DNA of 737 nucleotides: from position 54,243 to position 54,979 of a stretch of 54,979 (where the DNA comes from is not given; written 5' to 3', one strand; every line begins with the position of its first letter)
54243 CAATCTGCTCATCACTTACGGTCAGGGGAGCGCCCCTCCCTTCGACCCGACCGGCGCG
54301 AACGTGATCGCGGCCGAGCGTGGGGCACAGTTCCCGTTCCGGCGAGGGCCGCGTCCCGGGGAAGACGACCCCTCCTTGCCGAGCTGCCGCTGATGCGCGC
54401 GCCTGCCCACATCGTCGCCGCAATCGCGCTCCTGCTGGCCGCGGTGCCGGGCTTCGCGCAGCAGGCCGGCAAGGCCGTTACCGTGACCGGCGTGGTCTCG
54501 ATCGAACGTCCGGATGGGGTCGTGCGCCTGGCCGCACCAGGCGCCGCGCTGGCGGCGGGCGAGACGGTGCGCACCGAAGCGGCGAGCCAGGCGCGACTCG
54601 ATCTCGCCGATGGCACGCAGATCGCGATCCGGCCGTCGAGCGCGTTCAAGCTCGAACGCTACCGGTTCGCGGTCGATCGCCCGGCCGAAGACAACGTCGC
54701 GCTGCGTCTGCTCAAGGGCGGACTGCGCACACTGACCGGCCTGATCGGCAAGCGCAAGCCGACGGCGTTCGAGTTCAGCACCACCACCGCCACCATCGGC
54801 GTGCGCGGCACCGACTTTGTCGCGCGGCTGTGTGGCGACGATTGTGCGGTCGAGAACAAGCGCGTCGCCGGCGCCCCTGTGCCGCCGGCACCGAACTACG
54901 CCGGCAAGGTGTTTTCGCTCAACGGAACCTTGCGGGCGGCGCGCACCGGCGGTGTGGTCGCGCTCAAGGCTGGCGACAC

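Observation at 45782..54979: Two-partner secretion pair translationally coupled to a secreted FecR-domain protein: candidate uncharacterised surface/periplasmic signalling module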

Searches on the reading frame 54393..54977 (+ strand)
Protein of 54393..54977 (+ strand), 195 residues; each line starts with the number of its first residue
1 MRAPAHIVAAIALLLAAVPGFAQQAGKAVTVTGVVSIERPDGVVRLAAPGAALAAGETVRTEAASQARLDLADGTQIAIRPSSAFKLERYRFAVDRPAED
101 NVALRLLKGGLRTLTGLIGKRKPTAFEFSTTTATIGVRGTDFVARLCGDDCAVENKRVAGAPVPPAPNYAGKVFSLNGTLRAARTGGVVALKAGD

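Call 7: search_protein_families(library=pfam, proteins=[window:54393-54977:+], max_evalue=0.01)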
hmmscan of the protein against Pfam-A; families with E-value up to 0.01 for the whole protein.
window:54393-54977:+ (195 aa): 1 family
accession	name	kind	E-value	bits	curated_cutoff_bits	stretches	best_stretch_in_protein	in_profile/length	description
PF04773.18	FecR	-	1.8e-11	44.8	24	1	58-153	2-89/97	FecR protein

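Call 8: search_protein_families(library=ncbifam, proteins=[window:54393-54977:+], max_evalue=0.01)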
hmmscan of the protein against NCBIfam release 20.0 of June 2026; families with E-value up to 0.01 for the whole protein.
window:54393-54977:+ (195 aa): 3 families
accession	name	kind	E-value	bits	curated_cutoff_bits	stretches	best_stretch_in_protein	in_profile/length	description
NF047849.1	Lsa33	exception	7e-10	38.6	420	1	26-151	30-153/310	surface adhesin Lsa33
NF033165.1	lipo_LipL45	exception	1.7e-07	30.6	350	1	33-153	47-163/391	lipoprotein LipL45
NF033682.1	retention_LapA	subfamily_domain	1.6e-05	25.1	50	1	29-90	7-68/145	retention module-containing protein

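Call 15: find_homologous_proteins(query=window:54393-54977:+, max_evalue=0.00001)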
Query window:54393-54977:+ (195 aa): 185 proteins with E <= 0.00001 among 8000 candidates; the best 120 are listed.
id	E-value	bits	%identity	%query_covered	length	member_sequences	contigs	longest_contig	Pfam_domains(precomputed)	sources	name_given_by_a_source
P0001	8.3e-32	129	47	77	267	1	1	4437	PF04773.19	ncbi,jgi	jgi:hypothetical protein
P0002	2.6e-31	127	43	81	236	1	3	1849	PF04773.19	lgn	-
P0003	2.7e-31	127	47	73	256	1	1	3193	-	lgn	-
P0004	9.0e-31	125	46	75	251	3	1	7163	PF04773.19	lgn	-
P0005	2.5e-30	124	46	65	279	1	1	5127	PF04773.19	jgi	jgi:hypothetical protein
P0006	5.5e-30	123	43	81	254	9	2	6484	PF04773.19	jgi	-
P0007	5.6e-30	123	48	65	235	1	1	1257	PF04773.19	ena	-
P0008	7.0e-30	122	46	74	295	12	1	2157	PF04773.19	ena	-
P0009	2.7e-29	121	47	71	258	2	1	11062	PF04773.19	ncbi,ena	-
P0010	5.0e-29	120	44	63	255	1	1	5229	PF04773.19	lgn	-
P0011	6.7e-29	119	40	89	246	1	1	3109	PF04773.19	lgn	-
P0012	6.1e-28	116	44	68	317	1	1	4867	PF04773.19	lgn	-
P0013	1.3e-27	115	46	68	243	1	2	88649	PF04773.19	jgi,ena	-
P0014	1.8e-27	115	40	74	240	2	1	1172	PF04773.19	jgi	jgi:hypothetical protein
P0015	3.1e-27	114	41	73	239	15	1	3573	PF04773.19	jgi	jgi:hypothetical protein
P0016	4.0e-27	114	40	74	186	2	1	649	PF04773.19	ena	-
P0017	4.6e-27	113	39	78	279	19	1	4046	PF04773.19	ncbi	-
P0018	5.9e-27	113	43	65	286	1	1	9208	PF04773.19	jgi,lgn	jgi:hypothetical protein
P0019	7.0e-27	113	37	87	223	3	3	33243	PF04773.19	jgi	jgi:hypothetical protein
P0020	9.5e-27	112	40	82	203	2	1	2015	PF04773.19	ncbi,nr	ncbi:MAG: FecR domain-containing protein, partial [Rhodocyclaceae bacterium]|nr:FecR domain-containi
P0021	1.0e-26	112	44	68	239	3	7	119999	PF04773.19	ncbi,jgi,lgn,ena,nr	ncbi:MAG: FecR domain-containing protein [Sterolibacterium sp.]|jgi:hypothetical protein|nr:FecR dom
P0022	2.8e-26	111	43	65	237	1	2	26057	PF04773.19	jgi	jgi:hypothetical protein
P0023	5.1e-26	110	41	65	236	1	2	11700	PF04773.19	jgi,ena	-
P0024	7.1e-26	109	39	72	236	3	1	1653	PF04773.19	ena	-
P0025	9.2e-26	109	41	69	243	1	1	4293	PF04773.19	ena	-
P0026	1.1e-25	109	40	67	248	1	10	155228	PF04773.19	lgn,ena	-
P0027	2.6e-25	108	42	76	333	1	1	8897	PF04773.19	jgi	jgi:hypothetical protein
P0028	2.7e-25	108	39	74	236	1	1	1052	PF04773.19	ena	-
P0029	2.9e-25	107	38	74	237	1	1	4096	PF04773.19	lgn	-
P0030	3.9e-25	107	41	65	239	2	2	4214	PF04773.19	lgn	-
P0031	4.3e-25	107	44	61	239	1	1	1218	PF04773.19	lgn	-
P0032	4.4e-25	107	38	95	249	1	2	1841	PF04773.19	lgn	-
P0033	4.8e-25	107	44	61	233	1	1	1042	PF04773.19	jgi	jgi:FecR protein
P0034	5.4e-25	107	42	64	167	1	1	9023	PF04773.19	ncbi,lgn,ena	-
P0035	5.4e-25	107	40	77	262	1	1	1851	PF04773.19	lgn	-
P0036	6.1e-25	106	42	56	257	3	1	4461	PF04773.19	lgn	-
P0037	7.3e-25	106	44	63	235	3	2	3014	PF04773.19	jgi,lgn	jgi:hypothetical protein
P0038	8.4e-25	106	39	78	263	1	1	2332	PF04773.19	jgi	jgi:hypothetical protein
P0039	8.6e-25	106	43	61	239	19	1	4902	PF04773.19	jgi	-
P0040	1.1e-24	106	41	66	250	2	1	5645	PF04773.19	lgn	-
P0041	1.1e-24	106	41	73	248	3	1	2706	PF04773.19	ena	-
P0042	1.1e-24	106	43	65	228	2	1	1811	PF04773.19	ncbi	-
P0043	1.1e-24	106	43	66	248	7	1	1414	PF04773.19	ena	-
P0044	1.6e-24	105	42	70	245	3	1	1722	PF04773.19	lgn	-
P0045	1.6e-24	105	43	61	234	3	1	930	PF04773.19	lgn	-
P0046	2.0e-24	105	38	72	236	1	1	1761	PF04773.19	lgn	-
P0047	2.1e-24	105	42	67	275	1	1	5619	PF04773.19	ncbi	-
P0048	2.2e-24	105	40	73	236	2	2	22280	PF04773.19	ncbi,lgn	ncbi:MAG: FecR family protein [Burkholderiales bacterium]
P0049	2.6e-24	104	43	66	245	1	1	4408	PF04773.19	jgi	-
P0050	2.6e-24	104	43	66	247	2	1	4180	PF04773.19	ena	-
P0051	3.0e-24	104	43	61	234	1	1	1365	PF04773.19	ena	-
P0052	3.2e-24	104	40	84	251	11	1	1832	PF04773.19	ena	-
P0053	3.5e-24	104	40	73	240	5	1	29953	PF04773.19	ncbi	-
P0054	3.5e-24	104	40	71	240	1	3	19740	PF04773.19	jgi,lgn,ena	jgi:hypothetical protein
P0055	3.7e-24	104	48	64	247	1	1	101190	PF04773.19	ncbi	-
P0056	3.8e-24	104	38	77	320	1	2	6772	PF04773.19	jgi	jgi:hypothetical protein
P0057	4.4e-24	104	40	82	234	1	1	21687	PF04773.19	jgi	jgi:hypothetical protein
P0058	4.5e-24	104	39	69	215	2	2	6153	PF04773.19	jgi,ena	-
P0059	4.6e-24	104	39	75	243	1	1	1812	PF04773.19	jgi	-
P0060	6.0e-24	103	40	66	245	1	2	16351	PF04773.19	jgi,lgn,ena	-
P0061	6.9e-24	103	42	74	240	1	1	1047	PF04773.19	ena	-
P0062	7.1e-24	103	43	76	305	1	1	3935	PF04773.19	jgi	-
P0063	8.5e-24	103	38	77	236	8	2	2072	PF04773.19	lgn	-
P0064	8.9e-24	103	43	61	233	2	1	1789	PF04773.19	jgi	jgi:FecR-like protein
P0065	1.1e-23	102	45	65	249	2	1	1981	PF04773.19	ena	-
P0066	1.2e-23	102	40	65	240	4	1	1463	PF04773.19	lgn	-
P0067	1.4e-23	102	42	61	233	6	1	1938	PF04773.19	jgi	-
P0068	1.5e-23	102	36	88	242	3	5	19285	PF04773.19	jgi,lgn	-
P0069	1.6e-23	102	46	58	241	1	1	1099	PF04773.19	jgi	jgi:hypothetical protein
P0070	1.8e-23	102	38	71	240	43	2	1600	PF04773.19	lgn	-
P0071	1.8e-23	102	43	62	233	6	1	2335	PF04773.19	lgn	-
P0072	1.8e-23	102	43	61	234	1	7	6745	PF04773.19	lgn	-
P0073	2.6e-23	101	39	76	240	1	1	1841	PF04773.19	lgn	-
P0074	3.7e-23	101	43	61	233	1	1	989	PF04773.19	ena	-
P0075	4.1e-23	100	45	65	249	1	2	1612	PF04773.19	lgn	-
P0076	4.2e-23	100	42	60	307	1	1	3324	PF04773.19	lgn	-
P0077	4.2e-23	100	39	65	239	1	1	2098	PF04773.19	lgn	-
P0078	4.7e-23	100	39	87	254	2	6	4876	PF04773.19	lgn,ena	-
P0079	4.9e-23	100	43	61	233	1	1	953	PF04773.19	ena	-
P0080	5.5e-23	100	43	61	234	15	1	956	PF04773.19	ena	-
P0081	6.2e-23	100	43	61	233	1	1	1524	PF04773.19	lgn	-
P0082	6.2e-23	100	38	74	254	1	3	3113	PF04773.19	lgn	-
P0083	6.4e-23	100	43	61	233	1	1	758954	PF04773.19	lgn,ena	-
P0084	1.2e-22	99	41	59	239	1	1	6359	PF04773.19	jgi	-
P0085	1.9e-22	98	39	69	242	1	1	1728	PF04773.19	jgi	jgi:hypothetical protein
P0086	2.1e-22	98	37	72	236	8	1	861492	PF04773.19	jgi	jgi:hypothetical protein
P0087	2.9e-22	98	36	95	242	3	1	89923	PF04773.19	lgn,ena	-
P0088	4.9e-22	97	43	60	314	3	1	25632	PF04773.19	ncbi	ncbi:MAG TPA: FecR family protein [Burkholderiales bacterium]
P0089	5.8e-22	97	37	74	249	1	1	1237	PF04773.19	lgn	-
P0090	5.8e-22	97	40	59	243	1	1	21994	PF04773.19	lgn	-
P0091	6.1e-22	97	39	73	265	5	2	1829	PF04773.19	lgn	-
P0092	7.6e-22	96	36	73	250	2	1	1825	PF04773.19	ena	-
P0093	7.8e-22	96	40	58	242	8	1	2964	PF04773.19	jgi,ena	jgi:hypothetical protein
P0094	9.1e-22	96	36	77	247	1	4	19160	PF04773.19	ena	-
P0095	1.4e-21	95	40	72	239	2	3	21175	PF04773.19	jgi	-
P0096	1.4e-21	95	40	99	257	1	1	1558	PF04773.19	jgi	jgi:hypothetical protein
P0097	2.0e-21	95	39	72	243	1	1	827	PF04773.19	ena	-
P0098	2.7e-21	95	41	71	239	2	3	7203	PF04773.19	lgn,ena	-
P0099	3.4e-21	94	42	76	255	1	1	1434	PF04773.19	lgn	-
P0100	3.9e-21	94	35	74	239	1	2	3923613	PF04773.19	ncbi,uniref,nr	ncbi:FecR domain-containing protein [Herbaspirillum sp. RTI4]|uniref:FecR family protein n=1 Tax=Her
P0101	4.1e-21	94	40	66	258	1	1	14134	PF04773.19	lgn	-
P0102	7.5e-21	93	40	74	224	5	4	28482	PF04773.19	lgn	-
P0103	1.1e-20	92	42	61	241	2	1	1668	PF04773.19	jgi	jgi:hypothetical protein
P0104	1.6e-20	92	39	65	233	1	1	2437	PF04773.19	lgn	-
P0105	1.7e-20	92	40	65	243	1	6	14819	PF04773.19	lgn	-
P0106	2.0e-20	92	38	75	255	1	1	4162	PF04773.19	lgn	-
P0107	2.1e-20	92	41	65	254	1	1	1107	PF04773.19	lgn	-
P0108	2.4e-20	91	36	74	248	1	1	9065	PF04773.19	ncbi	-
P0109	2.6e-20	91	34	94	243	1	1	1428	PF04773.19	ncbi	-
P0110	4.1e-20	91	35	79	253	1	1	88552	PF04773.19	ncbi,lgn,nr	ncbi:MAG: FecR domain-containing protein [Gammaproteobacteria bacterium]|nr:FecR domain-containing p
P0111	4.1e-20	91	42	64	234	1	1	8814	PF04773.19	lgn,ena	-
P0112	4.7e-20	90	39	73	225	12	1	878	PF04773.19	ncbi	-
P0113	7.1e-20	90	42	76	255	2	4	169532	PF04773.19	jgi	-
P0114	7.3e-20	90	39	72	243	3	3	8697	PF04773.19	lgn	-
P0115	1.2e-19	89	35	95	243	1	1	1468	PF04773.19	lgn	-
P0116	1.3e-19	89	38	71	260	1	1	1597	PF04773.19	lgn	-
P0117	1.4e-19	89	37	74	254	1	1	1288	PF04773.19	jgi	jgi:hypothetical protein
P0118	1.4e-19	89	34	74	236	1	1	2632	PF04773.19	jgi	jgi:hypothetical protein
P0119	1.9e-19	88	42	65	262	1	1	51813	PF04773.19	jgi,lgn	jgi:hypothetical protein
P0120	2.7e-19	88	37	75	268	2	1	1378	PF04773.19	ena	-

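Call 16: find_encoding_contigs(protein=P0021, flank=10000, max_places=3)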
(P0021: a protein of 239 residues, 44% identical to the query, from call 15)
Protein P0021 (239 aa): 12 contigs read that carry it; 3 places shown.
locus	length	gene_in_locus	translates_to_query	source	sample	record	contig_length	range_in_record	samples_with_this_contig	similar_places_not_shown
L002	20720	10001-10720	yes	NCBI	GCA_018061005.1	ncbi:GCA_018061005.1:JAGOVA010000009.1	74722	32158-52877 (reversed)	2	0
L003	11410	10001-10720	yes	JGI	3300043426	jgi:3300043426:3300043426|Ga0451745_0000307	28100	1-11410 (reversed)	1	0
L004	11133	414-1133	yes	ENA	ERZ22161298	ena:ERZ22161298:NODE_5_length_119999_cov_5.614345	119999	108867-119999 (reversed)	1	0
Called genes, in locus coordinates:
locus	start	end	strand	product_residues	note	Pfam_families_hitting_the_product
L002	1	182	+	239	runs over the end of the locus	PF01467:CTP_transf_like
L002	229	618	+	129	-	PF02410:RsfS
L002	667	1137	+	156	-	PF02590:SPOUT_MTase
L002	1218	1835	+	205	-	PF02545:Maf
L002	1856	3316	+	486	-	PF10150:RNase_E_G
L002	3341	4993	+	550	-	PF08479:POTRA_2, PF03865:ShlB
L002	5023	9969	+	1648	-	PF05860:TPS, PF18657:YDG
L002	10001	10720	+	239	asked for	PF04773:FecR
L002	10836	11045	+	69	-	-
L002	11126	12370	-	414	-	PF02636:Methyltransf_28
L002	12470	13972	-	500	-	PF00089:Trypsin, PF13365:Trypsin_2, PF00595:PDZ, PF13180:PDZ_2, PF17820:PDZ_6, PF00595:PDZ, PF13180:PDZ_2, PF17820:PDZ_6, +3 more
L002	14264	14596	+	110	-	PF01503:PRA-PH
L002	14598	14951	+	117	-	PF11969:DcpS_C, PF01230:HIT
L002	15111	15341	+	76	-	PF02416:TatA_B_E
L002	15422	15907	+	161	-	PF02416:TatA_B_E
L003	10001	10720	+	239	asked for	PF04773:FecR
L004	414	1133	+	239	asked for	PF04773:FecR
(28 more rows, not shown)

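Call 17: find_encoding_contigs(protein=P0009, flank=10000, max_places=2)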
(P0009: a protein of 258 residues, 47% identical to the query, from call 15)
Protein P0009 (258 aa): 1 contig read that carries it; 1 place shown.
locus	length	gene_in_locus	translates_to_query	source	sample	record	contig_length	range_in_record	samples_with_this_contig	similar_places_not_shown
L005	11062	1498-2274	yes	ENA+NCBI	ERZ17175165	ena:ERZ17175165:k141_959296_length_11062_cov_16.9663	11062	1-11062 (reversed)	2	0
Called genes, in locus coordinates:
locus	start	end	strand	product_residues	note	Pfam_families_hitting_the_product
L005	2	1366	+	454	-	?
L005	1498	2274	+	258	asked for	PF04773:FecR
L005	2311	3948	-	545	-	PF01590:GAF, PF13185:GAF_2, PF13492:GAF_3 (faint), PF01966:HD (faint), PF13487:HD_5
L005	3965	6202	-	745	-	PF05226:CHASE2, PF00211:Guanylate_cyc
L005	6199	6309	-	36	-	-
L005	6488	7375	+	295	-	PF23023:Anti-Pycsar_Apyc1 (faint), PF00753:Lactamase_B (weak), PF12706:Lactamase_B_2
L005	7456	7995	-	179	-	PF01327:Pep_deformylase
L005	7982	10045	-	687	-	PF22745:Nlig-Ia, PF01653:DNA_ligase_aden, PF03120:OB_DNA_ligase, PF03119:DNA_ligase_ZBD, PF00633:HHH (faint), PF12826:HHH_2, PF14520:HHH_5 (weak), PF00533:BRCT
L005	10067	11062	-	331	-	?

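Call 18: find_encoding_contigs(protein=P0055, flank=10000, max_places=2)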
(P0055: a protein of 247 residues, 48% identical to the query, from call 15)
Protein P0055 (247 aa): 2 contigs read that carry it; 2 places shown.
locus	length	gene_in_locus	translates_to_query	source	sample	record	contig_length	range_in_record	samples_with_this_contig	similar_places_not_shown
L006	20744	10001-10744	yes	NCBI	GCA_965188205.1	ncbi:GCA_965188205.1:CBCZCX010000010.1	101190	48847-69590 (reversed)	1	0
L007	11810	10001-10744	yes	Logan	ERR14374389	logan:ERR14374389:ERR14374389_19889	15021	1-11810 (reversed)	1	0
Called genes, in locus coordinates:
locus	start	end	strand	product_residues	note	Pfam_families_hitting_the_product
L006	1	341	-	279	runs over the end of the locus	PF00072:Response_reg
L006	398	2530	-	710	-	PF01590:GAF, PF00989:PAS (weak), PF08448:PAS_4 (weak), PF13426:PAS_9, PF00512:HisKA, PF02518:HATPase_c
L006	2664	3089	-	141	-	PF01152:Bac_globin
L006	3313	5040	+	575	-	PF07244:POTRA (weak), PF08479:POTRA_2, PF03865:ShlB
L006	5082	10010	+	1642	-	PF05860:TPS, PF18657:YDG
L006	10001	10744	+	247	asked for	PF04773:FecR (weak)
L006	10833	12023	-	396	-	PF22660:RS_preATP-grasp-like, PF02222:ATP-grasp, PF07478:Dala_Dala_lig_C, PF21244:PurT_C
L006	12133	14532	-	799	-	PF07715:Plug, PF00593:TonB_dep_Rec_b-barrel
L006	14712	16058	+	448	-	PF16448:LapD_MoxY_N (weak), PF00672:HAMP (faint), PF07730:HisKA_3, PF02518:HATPase_c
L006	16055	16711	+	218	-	PF00072:Response_reg, PF00196:GerE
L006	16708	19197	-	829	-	PF12704:MacB_PCD (faint), PF02687:FtsX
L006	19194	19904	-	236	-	PF00005:ABC_tran, PF02463:SMC_N (faint), PF13304:AAA_21 (faint)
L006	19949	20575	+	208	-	PF25182:NonGDSL, PF00657:Lipase_GDSL, PF13472:Lipase_GDSL_2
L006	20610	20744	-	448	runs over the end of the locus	PF01171:ATP_bind_3, PF09179:TilS, PF11734:TilS_C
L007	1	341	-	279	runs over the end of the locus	PF00072:Response_reg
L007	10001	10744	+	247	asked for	PF04773:FecR (weak)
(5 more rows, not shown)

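Call 25: find_related_loci(query=A1, collection=genome_contigs, flank=10000)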
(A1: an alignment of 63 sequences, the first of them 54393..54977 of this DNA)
Query A1 (195 aa) in genome_contigs; peptide patterns used: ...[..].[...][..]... (x = any residue, [..] = any of these).
597 stretches matched a pattern (row limit reached: there are more); 593 encode a relative of the query (tblastn E <= 1e-3); the best 80 are kept; 79 distinct loci.
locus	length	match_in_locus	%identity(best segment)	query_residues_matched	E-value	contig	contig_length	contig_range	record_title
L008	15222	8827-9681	95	1-195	8e-116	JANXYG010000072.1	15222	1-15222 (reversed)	MAG: Betaproteobacteria bacterium isolate GL140_3_metabat_338 GL140_3_k141_3133392, whole genome shotgun sequence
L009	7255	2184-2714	92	19-195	3e-95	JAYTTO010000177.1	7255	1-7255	MAG: Betaproteobacteria bacterium isolate GFS_541 GFS_541_176, whole genome shotgun sequence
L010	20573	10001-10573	54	6-195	5e-52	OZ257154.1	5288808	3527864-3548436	MAG: Burkholderiales bacterium isolate 5a1f4b7f-29eb-4d11-b998-9e1cb223b6c6 genome assembly, chromosome: 1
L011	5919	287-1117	51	9-180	3e-49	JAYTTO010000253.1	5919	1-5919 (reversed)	MAG: Betaproteobacteria bacterium isolate GFS_541 GFS_541_252, whole genome shotgun sequence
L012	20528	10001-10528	47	10-178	5e-48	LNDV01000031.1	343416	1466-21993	MAG: Betaproteobacteria bacterium Ga0077526 Ga0077526_130.1, whole genome shotgun sequence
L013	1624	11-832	49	23-178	6e-49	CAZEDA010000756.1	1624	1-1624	MAG TPA_asm: uncultured Rhodocyclaceae bacterium isolate binchicken_co214_147 genome assembly, contig: NODE_154792_lengt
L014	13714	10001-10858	51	2-180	2e-46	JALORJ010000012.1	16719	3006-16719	MAG: Burkholderiales bacterium isolate Prado178 scaffold_5302, whole genome shotgun sequence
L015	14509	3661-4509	47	8-182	1e-45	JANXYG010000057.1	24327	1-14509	MAG: Betaproteobacteria bacterium isolate GL140_3_metabat_338 GL140_3_k141_659382, whole genome shotgun sequence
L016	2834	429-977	41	7-187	3e-40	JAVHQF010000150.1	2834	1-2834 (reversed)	MAG: Sideroxydans sp. isolate WB02no21_52_32 NODE_25382_length_2834_cov_18_832314, whole genome shotgun sequence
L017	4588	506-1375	40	7-182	5e-39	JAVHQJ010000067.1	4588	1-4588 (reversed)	MAG: Sideroxydans sp. isolate WB02no21_51_77 NODE_12572_length_4588_cov_45_149790, whole genome shotgun sequence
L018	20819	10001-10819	46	22-182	6e-39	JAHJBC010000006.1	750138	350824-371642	MAG: Gammaproteobacteria bacterium isolate Modern_marine.mb.240 Modern_marine.mb.240_k141_569001, whole genome shotgun s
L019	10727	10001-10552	41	11-187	2e-38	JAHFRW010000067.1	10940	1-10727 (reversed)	MAG: Gammaproteobacteria bacterium isolate nzgw583 NODE_1811_length_10941_cov_4.257486, whole genome shotgun sequence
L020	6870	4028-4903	40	6-182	2e-38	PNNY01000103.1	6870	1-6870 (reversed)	MAG: Sideroxydans sp. isolate SW.3.112 SW_1008025_6870, whole genome shotgun sequence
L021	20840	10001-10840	42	19-182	1e-37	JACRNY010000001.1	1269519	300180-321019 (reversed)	MAG: Nitrosomonadales bacterium isolate NC_groundwater_1947_Pr3_S-0.2um_60_59 scaffold_1691, whole genome shotgun sequen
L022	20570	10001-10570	39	1-187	3e-37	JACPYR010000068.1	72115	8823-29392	MAG: Nitrosomonadales bacterium isolate NC_groundwater_868_Pr1_S2p5_56_23 Montesol18_S2p5_coassembly_scaffold_1030257, w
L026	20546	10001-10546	40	8-182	3e-36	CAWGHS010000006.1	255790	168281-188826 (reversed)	MAG: uncultured beta proteobacterium isolate MFD02832.bin.2.78 genome assembly, contig: contig_19137, whole genome shotg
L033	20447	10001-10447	44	5-152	1e-35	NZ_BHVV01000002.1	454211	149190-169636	Sulfurisoma sediminicola strain BSN1 BSN1_2, whole genome shotgun sequence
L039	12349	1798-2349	39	8-195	3e-35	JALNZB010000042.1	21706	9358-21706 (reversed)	MAG: Sulfuritalea sp. isolate SO_2017_GW1 bin 87 NODE_9446_length_21706_cov_1.616016_OW334_2017, whole genome shotgun se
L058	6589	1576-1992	40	14-152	3e-34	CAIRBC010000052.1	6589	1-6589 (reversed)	MAG: uncultured Nitrosomonadales bacterium isolate Kiruna2_bin-1694 genome assembly, contig: bin-1694:052/600, whole gen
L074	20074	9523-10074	39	8-195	1e-33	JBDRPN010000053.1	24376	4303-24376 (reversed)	MAG: Pseudomonadota bacterium isolate MEGAHIT-group-2.120 k141_835269, whole genome shotgun sequence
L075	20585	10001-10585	36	2-195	1e-33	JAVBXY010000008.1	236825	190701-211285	MAG: Rhodocyclaceae bacterium isolate GS19 15, whole genome shotgun sequence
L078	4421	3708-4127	42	7-149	2e-33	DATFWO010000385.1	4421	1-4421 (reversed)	MAG TPA_asm: Burkholderiales bacterium isolate SMAG_U9493 k141_16036409, whole genome shotgun sequence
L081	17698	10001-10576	35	1-187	7e-33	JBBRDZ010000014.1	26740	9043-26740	MAG: Burkholderiales bacterium isolate Co_metawrap_2479 Cmw_2479_k141_18021710_length_26740_cov_7.9989, whole genome sho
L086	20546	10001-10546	38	10-195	2e-33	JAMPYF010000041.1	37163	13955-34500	MAG: Sulfuritalea sp. isolate R2F_R2FSRR_metabat.66 R2F_C544, whole genome shotgun sequence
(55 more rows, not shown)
